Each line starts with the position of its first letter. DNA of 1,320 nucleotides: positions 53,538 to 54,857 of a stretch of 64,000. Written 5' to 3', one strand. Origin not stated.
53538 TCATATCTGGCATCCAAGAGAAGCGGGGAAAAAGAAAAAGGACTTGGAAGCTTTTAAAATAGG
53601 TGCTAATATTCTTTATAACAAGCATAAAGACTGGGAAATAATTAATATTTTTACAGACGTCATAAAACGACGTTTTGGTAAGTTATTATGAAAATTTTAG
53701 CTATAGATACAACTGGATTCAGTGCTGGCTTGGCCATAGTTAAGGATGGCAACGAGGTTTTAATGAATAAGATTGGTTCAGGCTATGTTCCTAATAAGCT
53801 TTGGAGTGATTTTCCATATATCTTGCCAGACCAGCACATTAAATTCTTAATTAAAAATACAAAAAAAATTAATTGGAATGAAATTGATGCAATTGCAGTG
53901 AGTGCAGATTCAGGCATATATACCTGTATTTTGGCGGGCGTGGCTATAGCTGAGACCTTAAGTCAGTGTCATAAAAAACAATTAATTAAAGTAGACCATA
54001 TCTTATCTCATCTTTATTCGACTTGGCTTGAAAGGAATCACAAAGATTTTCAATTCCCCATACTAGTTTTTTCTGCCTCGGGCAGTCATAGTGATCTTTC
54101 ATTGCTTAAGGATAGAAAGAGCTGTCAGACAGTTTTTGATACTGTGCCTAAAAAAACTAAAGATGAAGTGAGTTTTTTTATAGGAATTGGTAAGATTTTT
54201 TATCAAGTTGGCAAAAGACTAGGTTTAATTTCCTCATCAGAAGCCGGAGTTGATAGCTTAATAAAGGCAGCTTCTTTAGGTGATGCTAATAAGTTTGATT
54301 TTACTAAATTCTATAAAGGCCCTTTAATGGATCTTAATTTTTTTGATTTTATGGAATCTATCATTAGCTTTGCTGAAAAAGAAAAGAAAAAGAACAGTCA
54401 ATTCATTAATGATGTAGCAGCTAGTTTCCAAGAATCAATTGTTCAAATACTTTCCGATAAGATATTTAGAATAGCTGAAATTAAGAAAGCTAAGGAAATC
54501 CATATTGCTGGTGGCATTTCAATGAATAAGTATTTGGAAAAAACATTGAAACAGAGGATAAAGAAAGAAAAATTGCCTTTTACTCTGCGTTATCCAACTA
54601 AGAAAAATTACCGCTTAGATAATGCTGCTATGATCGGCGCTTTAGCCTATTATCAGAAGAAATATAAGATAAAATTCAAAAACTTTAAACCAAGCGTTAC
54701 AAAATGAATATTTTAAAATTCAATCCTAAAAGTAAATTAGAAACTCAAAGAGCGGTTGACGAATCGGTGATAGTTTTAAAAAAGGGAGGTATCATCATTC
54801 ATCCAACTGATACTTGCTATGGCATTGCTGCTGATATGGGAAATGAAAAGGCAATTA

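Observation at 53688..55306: Split Kae1-like + YrdC-like pair in a biosynthetic operon, separate from housekeeping tsaD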

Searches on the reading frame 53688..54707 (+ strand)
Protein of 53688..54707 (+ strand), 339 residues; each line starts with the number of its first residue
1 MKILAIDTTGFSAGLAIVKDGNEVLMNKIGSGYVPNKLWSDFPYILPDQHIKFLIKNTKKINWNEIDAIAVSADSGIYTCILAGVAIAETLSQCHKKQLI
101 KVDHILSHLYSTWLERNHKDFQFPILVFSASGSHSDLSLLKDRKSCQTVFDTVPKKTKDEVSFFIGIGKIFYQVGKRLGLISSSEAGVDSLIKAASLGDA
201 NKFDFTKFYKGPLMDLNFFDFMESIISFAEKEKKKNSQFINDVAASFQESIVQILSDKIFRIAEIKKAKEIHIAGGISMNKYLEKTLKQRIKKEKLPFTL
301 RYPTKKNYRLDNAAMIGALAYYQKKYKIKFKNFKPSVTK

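Call 4: search_protein_families(library=pfam, proteins=[window:53688-54707:+], max_evalue=0.01)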
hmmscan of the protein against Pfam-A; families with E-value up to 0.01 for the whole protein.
window:53688-54707:+ (339 aa): 3 families
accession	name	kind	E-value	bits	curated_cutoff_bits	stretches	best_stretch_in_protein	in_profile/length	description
PF00814.31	TsaD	-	3.4e-33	115.9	24.8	1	51-317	37-263/264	tRNA N6-adenosine threonylcarbamoyltransferase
PF22521.2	HypF_C_2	-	4.7e-07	30.3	27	1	221-298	149-224/241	Carbamoyltransferase, Kae1-like Domain, second subdomain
PF02543.21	Carbam_trans_N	-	0.00022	21.2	24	1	77-290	103-323/346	Carbamoyltransferase N-terminus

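Call 7: search_protein_families(library=ncbifam, proteins=[window:53688-54707:+], max_evalue=0.01)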
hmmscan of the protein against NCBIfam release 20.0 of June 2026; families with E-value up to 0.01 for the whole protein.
window:53688-54707:+ (339 aa): 8 families
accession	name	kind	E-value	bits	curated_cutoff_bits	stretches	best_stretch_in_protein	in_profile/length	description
TIGR03723.1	T6A_TsaD_YgjD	equivalog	1e-44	153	296.1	1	3-323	1-312/314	tRNA (adenosine(37)-N6)-threonylcarbamoyltransferase complex transferase subunit TsaD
TIGR00329.1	gcp_kae1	subfamily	1.8e-40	139.1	207.8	1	4-317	1-305/305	tRNA (adenosine(37)-N6)-threonylcarbamoyltransferase complex transferase subunit TsaD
TIGR03722.2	arch_KAE1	equivalog_domain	4.8e-23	81.8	375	1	3-330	1-303/323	KEOPS complex N(6)-L-threonylcarbamoyladenine synthase Kae1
NF007174.0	PRK09605.1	equivalog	5.8e-19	68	447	1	1-325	1-300/535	bifunctional N(6)-L-threonylcarbamoyladenine synthase/serine/threonine protein kinase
TIGR03725.1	T6A_YeaZ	equivalog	1.3e-05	25.3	69.3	1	3-109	1-98/212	tRNA (adenosine(37)-N6)-threonylcarbamoyltransferase complex dimerization subunit type 1 TsaB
TIGR00143.1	hypF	equivalog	0.00026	19.3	466.1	1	216-299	639-720/741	carbamoyltransferase HypF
NF050811.1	RelB_ParD_antitoxin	subfamily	0.00063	19.9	60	0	266-302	9-45/83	type II toxin-antitoxin system RelB/ParD family antitoxin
TIGR02384.1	RelB_DinJ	subfamily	0.0018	18.4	45.65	1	267-312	17-61/85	type II toxin-antitoxin system RelB/DinJ family antitoxin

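Call 9: search_solved_structures(query=window:53688-54707:+, max_evalue=0.001, show_alignments=2)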
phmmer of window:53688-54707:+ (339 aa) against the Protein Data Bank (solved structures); distinct sequences matched with E-value up to 0.001: 21.
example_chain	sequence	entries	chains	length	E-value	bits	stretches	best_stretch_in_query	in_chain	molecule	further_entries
6nak_B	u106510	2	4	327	2.1e-24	89.5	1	1-325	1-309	tRNA N6-adenosine threonylcarbamoyltransferase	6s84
6n9a_D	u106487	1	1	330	2.1e-24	89.5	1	1-325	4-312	tRNA N6-adenosine threonylcarbamoyltransferase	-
13fn_D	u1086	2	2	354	2.8e-24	89.1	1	1-325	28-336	tRNA N6-adenosine threonylcarbamoyltransferase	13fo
8iey_A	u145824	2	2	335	2.8e-22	82.5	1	1-318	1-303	tRNA N6-adenosine threonylcarbamoyltransferase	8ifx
3zet_B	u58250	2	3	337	3.7e-17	65.7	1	1-318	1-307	PROBABLE TRNA THREONYLCARBAMOYLADENOSINE BIOSYNTHESIS PROTEIN GCP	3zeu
4wq4_A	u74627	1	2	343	1e-16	64.3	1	1-317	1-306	tRNA N6-adenosine threonylcarbamoyltransferase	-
4ydu_A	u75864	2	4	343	1.4e-16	63.8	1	1-317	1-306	tRNA N6-adenosine threonylcarbamoyltransferase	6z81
4wq5_A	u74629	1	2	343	1.9e-16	63.3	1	1-317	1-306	tRNA N6-adenosine threonylcarbamoyltransferase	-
8unk_K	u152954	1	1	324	5.6e-10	42.1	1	4-130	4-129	Probable bifunctional tRNA threonylcarbamoyladenosine biosynthesis protein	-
8up5_K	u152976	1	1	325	5.6e-10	42.1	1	4-130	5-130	Probable bifunctional tRNA threonylcarbamoyladenosine biosynthesis protein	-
9d85_K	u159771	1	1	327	5.7e-10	42.1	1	4-130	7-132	Probable bifunctional tRNA threonylcarbamoyladenosine biosynthesis protein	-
5jmv_A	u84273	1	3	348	7.2e-10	41.8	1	4-130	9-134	Probable bifunctional tRNA threonylcarbamoyladenosine biosynthesis protein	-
2vwb_A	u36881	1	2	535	3e-09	39.7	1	4-129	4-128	PUTATIVE O-SIALOGLYCOPROTEIN ENDOPEPTIDASE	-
3en9_A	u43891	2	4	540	3e-09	39.7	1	4-129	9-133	O-sialoglycoprotein endopeptidase/protein kinase | Putative O-sialoglycoprotein endopeptidase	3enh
8k20_A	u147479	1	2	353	1.1e-08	37.9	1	29-317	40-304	Probable tRNA N6-adenosine threonylcarbamoyltransferase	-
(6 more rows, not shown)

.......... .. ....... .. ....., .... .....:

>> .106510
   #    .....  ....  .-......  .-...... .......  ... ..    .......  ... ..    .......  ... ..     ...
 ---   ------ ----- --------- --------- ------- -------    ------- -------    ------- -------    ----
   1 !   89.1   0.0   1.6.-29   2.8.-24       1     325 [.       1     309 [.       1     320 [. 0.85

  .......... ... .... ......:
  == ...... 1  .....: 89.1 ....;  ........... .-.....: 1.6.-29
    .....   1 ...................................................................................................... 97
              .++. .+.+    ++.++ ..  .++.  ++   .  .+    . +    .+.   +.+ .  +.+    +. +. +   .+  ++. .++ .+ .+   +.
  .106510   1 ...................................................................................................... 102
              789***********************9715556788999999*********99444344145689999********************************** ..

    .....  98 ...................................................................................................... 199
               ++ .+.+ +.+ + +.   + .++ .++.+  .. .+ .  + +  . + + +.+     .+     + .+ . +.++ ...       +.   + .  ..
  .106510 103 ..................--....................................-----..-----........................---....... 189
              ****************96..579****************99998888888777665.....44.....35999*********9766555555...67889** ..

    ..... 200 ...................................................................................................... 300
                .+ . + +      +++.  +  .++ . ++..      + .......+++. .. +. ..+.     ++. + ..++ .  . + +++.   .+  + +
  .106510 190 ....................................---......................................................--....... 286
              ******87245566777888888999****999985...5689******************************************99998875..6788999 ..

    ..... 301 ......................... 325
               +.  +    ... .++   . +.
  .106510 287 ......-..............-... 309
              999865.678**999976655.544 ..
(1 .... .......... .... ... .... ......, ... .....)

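Call 11: find_homologous_proteins(query=window:53688-54707:+, max_evalue=0.00001)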
Query window:53688-54707:+ (339 aa): 3754 proteins with E <= 0.00001 among 8000 candidates; the best 120 are listed.
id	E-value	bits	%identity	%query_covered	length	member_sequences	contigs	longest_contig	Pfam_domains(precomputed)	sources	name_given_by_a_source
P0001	7.8e-220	746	100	100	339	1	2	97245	PF00814.32,PF22521.3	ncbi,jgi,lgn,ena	-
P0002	4.2e-162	557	73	100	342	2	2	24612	PF02543.22,PF00814.32,PF22521.3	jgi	-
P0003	1.7e-160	552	73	100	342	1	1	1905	PF02543.22,PF00814.32,PF22521.3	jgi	-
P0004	2.8e-151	521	69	100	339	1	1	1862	PF02543.22,PF00814.32,PF22521.3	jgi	-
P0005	1.9e-149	515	67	100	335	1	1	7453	PF00814.32,PF22521.3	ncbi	-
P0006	8.2e-148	510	66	100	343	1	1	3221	PF00814.32,PF22521.3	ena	-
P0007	2.2e-146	505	67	100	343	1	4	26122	PF00814.32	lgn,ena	-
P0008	5.9e-146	504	65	100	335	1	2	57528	PF02543.22,PF00814.32,PF22521.3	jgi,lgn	-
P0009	6.5e-145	500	66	100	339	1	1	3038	PF02543.22,PF00814.32,PF22521.3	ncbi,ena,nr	ncbi:hypothetical protein KKD72_01750 [Patescibacteria group bacterium]|nr:hypothetical protein [Pat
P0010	9.9e-145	500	67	100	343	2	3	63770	PF02543.22,PF00814.32,PF22521.3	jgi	-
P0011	1.3e-144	499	66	100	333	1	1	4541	PF00814.32,PF22521.3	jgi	-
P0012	2.6e-143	495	65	100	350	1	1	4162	PF00814.32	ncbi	-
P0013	2.0e-141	489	66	100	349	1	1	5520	PF02543.22,PF00814.32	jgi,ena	-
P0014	2.3e-141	489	65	100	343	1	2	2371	PF02543.22,PF00814.32,PF22521.3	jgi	-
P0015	3.7e-141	488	64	100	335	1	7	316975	PF00814.32,PF22521.3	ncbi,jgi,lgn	jgi:N6-L-threonylcarbamoyladenine synthase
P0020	8.4e-138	477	62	100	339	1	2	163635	PF00814.32,PF22521.3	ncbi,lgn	-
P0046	3.3e-115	403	58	100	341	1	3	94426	PF00814.32,PF22521.3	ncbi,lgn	-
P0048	4.7e-110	386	54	100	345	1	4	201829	PF00814.32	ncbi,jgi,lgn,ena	-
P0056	6.3e-94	333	47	100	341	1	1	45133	PF02543.22,PF00814.32,PF22521.3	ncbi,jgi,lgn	ncbi:MAG: carbamoyltransferase N-terminal domain-containing protein [Candidatus Gastranaerophilaceae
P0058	2.1e-84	301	49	62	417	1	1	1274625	PF02543.22,PF00814.32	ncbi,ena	-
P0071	1.7e-41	161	35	99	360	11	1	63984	PF00814.32,PF22521.3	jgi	jgi:N6-L-threonylcarbamoyladenine synthase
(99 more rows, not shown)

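Call 12: find_encoding_contigs(protein=P0001, flank=10000, max_places=4)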
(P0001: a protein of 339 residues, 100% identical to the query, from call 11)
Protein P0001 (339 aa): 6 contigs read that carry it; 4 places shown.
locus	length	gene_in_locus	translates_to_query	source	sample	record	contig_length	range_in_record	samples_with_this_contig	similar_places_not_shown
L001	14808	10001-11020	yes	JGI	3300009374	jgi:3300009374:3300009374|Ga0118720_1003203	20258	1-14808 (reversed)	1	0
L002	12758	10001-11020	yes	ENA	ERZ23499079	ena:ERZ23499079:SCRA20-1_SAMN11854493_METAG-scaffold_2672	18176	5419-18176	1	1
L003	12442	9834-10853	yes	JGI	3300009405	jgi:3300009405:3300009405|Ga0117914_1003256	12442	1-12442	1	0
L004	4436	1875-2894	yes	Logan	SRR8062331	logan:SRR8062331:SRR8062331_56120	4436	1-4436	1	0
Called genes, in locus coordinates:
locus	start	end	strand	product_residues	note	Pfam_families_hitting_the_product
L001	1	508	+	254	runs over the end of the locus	-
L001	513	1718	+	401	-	PF00464:SHMT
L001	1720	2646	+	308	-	PF01136:Peptidase_U32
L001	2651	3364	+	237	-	-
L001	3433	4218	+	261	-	PF04055:Radical_SAM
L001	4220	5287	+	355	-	PF13439:Glyco_transf_4, PF00534:Glycos_transf_1, PF13692:Glyco_trans_1_4, PF26337:Gtf3_C (faint)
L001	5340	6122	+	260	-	-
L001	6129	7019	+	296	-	PF04055:Radical_SAM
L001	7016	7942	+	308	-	PF04055:Radical_SAM, PF13186:SPASM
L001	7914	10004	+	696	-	PF04101:Glyco_tran_28_C, PF13641:Glyco_tranf_2_3 (weak), PF00535:Glycos_transf_2, PF10111:Glyco_tranf_2_2, PF02709:Glyco_transf_7C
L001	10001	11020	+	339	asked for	PF00814:TsaD, PF22521:HypF_C_2 (weak)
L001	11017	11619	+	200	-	PF01300:Sua5_yciO_yrdC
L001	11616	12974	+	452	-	PF04055:Radical_SAM, PF13353:Fer4_12 (weak)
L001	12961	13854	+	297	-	PF04055:Radical_SAM, PF13353:Fer4_12 (weak)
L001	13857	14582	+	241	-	PF02958:EcKL, PF01633:Choline_kinase, PF01636:APH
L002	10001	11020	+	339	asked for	PF00814:TsaD, PF22521:HypF_C_2 (weak)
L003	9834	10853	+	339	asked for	PF00814:TsaD, PF22521:HypF_C_2 (weak)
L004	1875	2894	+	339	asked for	PF00814:TsaD, PF22521:HypF_C_2 (weak)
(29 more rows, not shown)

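Call 13: find_encoding_contigs(protein=P0015, flank=10000, max_places=3)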
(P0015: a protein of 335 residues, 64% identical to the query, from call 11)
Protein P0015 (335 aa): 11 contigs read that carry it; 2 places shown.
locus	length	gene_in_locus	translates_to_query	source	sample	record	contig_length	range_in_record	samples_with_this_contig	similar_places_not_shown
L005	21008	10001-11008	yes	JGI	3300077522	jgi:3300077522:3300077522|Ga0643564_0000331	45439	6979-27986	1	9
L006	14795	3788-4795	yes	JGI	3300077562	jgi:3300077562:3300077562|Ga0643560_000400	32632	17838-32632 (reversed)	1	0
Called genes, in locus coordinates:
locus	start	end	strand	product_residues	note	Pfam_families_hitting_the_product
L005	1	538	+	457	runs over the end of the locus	PF02310:B12-binding, PF04055:Radical_SAM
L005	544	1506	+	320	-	-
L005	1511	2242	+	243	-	PF13489:Methyltransf_23, PF13847:Methyltransf_31 (weak), PF08241:Methyltransf_11, PF08242:Methyltransf_12, PF13649:Methyltransf_25 (weak)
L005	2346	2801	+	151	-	-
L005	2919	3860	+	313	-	PF04055:Radical_SAM, PF13353:Fer4_12 (weak)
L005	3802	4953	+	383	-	PF04055:Radical_SAM, PF13186:SPASM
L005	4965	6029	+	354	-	PF13439:Glyco_transf_4 (weak), PF00534:Glycos_transf_1, PF13692:Glyco_trans_1_4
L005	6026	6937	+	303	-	PF04055:Radical_SAM, PF13186:SPASM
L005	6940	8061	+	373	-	PF04101:Glyco_tran_28_C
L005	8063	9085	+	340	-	PF04055:Radical_SAM, PF13353:Fer4_12 (weak)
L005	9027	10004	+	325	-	PF00535:Glycos_transf_2, PF10111:Glyco_tranf_2_2, PF13641:Glyco_tranf_2_3 (faint)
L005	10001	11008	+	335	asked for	PF00814:TsaD, PF22521:HypF_C_2 (weak)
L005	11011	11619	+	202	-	PF01300:Sua5_yciO_yrdC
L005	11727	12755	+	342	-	PF04055:Radical_SAM, PF13186:SPASM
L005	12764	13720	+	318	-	PF01408:GFO_IDH_MocA, PF02894:GFO_IDH_MocA_C, PF22725:GFO_IDH_MocA_C3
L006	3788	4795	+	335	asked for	PF00814:TsaD, PF22521:HypF_C_2 (weak)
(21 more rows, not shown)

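Call 19: find_encoding_contigs(protein=P0058, flank=10000, max_places=2)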
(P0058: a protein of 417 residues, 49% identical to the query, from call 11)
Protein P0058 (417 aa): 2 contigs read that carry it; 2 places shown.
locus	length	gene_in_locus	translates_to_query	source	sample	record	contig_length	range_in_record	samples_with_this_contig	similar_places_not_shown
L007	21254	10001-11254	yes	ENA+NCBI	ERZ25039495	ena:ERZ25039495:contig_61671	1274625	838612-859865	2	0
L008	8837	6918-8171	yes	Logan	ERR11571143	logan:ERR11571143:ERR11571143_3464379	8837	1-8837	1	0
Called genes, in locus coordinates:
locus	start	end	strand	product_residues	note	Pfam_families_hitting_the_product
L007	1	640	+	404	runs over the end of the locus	PF04055:Radical_SAM (weak)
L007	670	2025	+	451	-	PF04055:Radical_SAM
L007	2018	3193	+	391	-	PF04055:Radical_SAM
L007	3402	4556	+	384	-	PF04055:Radical_SAM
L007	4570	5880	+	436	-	PF13186:SPASM (weak), PF04055:Radical_SAM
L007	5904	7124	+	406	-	PF13186:SPASM, PF04055:Radical_SAM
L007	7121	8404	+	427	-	PF04101:Glyco_tran_28_C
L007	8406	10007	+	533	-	PF04055:Radical_SAM (weak), PF00535:Glycos_transf_2, PF13641:Glyco_tranf_2_3 (weak), PF00535:Glycos_transf_2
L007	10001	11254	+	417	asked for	PF00814:TsaD, PF02543:Carbam_trans_N (faint)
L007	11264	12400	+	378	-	-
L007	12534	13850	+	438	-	PF03952:Enolase_N, PF00113:Enolase_C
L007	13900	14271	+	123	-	PF05635:23S_rRNA_IVP, PF22296:bAvd (weak)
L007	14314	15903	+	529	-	PF01676:Metalloenzyme, PF06415:iPGM_N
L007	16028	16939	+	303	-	PF01663:Phosphodiest (weak), PF01676:Metalloenzyme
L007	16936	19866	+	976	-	PF11617:Cu-binding_MopE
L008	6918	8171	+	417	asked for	PF00814:TsaD, PF02543:Carbam_trans_N (faint)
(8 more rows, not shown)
